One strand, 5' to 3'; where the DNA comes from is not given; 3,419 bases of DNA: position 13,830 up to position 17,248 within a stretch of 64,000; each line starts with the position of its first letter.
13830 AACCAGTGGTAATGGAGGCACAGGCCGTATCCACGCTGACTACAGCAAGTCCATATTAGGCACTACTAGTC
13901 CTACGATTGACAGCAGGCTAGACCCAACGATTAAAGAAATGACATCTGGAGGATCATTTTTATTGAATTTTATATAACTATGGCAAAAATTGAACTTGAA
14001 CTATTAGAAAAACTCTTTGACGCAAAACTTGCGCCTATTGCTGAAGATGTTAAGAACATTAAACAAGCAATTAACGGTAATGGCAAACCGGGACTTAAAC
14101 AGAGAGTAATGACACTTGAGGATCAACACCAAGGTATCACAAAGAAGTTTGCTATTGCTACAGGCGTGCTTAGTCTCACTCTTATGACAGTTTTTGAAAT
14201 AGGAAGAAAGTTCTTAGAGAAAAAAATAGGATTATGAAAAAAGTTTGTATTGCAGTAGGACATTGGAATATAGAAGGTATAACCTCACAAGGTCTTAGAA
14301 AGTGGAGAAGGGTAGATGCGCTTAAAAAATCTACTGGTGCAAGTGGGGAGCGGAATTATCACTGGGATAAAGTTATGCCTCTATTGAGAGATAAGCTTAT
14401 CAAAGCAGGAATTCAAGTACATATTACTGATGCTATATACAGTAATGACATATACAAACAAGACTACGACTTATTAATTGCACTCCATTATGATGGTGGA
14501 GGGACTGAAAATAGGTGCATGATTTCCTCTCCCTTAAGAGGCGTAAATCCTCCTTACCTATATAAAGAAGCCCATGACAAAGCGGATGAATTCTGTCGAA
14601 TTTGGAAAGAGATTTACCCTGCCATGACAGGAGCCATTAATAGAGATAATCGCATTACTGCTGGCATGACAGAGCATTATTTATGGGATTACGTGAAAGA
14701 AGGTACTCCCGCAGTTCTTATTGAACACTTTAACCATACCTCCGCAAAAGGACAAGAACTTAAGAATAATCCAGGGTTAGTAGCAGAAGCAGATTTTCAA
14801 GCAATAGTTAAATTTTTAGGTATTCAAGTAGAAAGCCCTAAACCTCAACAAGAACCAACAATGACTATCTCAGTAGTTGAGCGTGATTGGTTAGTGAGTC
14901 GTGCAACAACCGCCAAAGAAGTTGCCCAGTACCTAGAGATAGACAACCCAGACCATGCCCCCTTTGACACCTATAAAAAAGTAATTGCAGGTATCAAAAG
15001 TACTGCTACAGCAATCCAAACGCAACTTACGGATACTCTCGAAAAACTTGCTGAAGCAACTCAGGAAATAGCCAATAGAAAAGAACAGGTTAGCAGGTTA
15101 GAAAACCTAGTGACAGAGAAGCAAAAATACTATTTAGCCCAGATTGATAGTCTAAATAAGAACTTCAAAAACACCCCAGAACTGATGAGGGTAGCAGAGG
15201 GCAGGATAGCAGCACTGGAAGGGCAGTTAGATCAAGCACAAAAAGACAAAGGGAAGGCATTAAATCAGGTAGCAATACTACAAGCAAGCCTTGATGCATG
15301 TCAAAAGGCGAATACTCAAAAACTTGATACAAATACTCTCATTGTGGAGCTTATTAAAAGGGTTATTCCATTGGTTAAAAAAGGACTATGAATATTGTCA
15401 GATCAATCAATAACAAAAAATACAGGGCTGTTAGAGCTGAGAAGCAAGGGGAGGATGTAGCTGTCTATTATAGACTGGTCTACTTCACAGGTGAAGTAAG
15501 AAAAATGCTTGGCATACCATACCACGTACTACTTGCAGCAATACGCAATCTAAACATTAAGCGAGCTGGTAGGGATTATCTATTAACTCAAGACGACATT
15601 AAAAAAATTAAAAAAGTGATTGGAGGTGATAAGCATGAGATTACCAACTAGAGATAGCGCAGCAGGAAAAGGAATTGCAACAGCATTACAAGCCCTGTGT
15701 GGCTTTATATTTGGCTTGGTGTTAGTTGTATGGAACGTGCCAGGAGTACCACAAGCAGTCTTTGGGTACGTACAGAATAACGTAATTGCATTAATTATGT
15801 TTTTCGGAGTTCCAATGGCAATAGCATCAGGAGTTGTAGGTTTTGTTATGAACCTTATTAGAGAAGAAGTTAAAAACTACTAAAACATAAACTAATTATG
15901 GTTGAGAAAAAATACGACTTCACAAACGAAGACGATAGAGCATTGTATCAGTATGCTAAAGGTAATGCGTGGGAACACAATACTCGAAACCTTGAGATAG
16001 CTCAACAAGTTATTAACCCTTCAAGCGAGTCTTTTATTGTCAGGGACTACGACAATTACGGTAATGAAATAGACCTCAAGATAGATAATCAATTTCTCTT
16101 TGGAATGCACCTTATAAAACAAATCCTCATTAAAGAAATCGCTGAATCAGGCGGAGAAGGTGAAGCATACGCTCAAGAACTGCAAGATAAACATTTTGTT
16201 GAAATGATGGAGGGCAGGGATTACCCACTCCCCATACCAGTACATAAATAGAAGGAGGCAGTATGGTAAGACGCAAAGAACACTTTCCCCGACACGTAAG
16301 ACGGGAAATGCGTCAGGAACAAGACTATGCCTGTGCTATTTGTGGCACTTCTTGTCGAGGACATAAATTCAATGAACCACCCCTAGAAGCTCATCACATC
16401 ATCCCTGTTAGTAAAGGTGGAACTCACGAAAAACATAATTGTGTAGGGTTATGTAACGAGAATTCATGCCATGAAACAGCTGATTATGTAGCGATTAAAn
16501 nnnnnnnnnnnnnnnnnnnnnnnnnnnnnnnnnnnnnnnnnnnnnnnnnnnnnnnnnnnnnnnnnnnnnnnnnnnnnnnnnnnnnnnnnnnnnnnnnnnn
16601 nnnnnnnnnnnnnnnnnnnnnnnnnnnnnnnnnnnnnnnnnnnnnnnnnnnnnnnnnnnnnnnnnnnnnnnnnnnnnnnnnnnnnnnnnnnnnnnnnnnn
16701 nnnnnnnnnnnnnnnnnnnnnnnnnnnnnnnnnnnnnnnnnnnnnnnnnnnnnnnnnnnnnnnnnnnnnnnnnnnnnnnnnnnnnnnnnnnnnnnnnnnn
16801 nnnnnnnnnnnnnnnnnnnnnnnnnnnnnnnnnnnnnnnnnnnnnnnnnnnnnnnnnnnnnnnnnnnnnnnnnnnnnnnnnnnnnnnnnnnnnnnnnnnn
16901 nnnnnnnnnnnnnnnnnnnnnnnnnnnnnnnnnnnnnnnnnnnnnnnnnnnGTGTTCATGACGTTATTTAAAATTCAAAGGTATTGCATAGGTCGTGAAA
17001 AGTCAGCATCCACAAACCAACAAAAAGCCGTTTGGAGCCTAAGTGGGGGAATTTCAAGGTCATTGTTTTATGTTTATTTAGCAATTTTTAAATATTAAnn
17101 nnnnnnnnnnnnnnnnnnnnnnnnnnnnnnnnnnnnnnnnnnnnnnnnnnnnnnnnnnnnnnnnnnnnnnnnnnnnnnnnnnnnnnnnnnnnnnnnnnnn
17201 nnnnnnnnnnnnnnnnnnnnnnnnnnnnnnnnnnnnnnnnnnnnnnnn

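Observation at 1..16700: Podovirus-like phage late region with putative T7 gp11/gp12 homologs, giant internal protein, fibres, lysis cassette and HNH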

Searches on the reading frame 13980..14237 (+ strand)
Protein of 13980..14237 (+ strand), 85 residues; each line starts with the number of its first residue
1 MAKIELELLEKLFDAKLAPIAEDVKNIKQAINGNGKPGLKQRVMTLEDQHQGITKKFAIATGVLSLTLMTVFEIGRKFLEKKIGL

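Call 6: search_protein_families(library=pfam, proteins=[window:13980-14237:+], max_evalue=0.1)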
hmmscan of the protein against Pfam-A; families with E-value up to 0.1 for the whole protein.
window:13980-14237:+ (85 aa): 0 families

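Call 7: search_protein_families(library=phrogs, proteins=[window:13980-14237:+], max_evalue=0.1)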
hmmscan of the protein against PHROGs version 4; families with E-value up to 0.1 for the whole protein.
window:13980-14237:+ (85 aa): 3 families
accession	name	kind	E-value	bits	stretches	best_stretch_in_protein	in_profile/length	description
phrog_1056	-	tail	0.046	13.4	1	15-64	242-292/582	fibritin neck whisker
phrog_2429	-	moron, auxiliary metabolic gene and host takeover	0.066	14.5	0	16-35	63-81/82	involved in bacteriocin production or immunity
phrog_7482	-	unknown function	0.08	13.9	0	59-83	14-38/46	-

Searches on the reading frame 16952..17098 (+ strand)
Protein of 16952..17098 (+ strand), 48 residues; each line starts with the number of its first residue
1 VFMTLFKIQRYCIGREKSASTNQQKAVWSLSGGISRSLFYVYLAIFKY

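Call 112: find_encoding_contigs(protein=window:16952-17098:+, flank=10000, max_places=10)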
Protein window:16952-17098:+ (48 aa): no gene with exactly this product is on record in the collection.
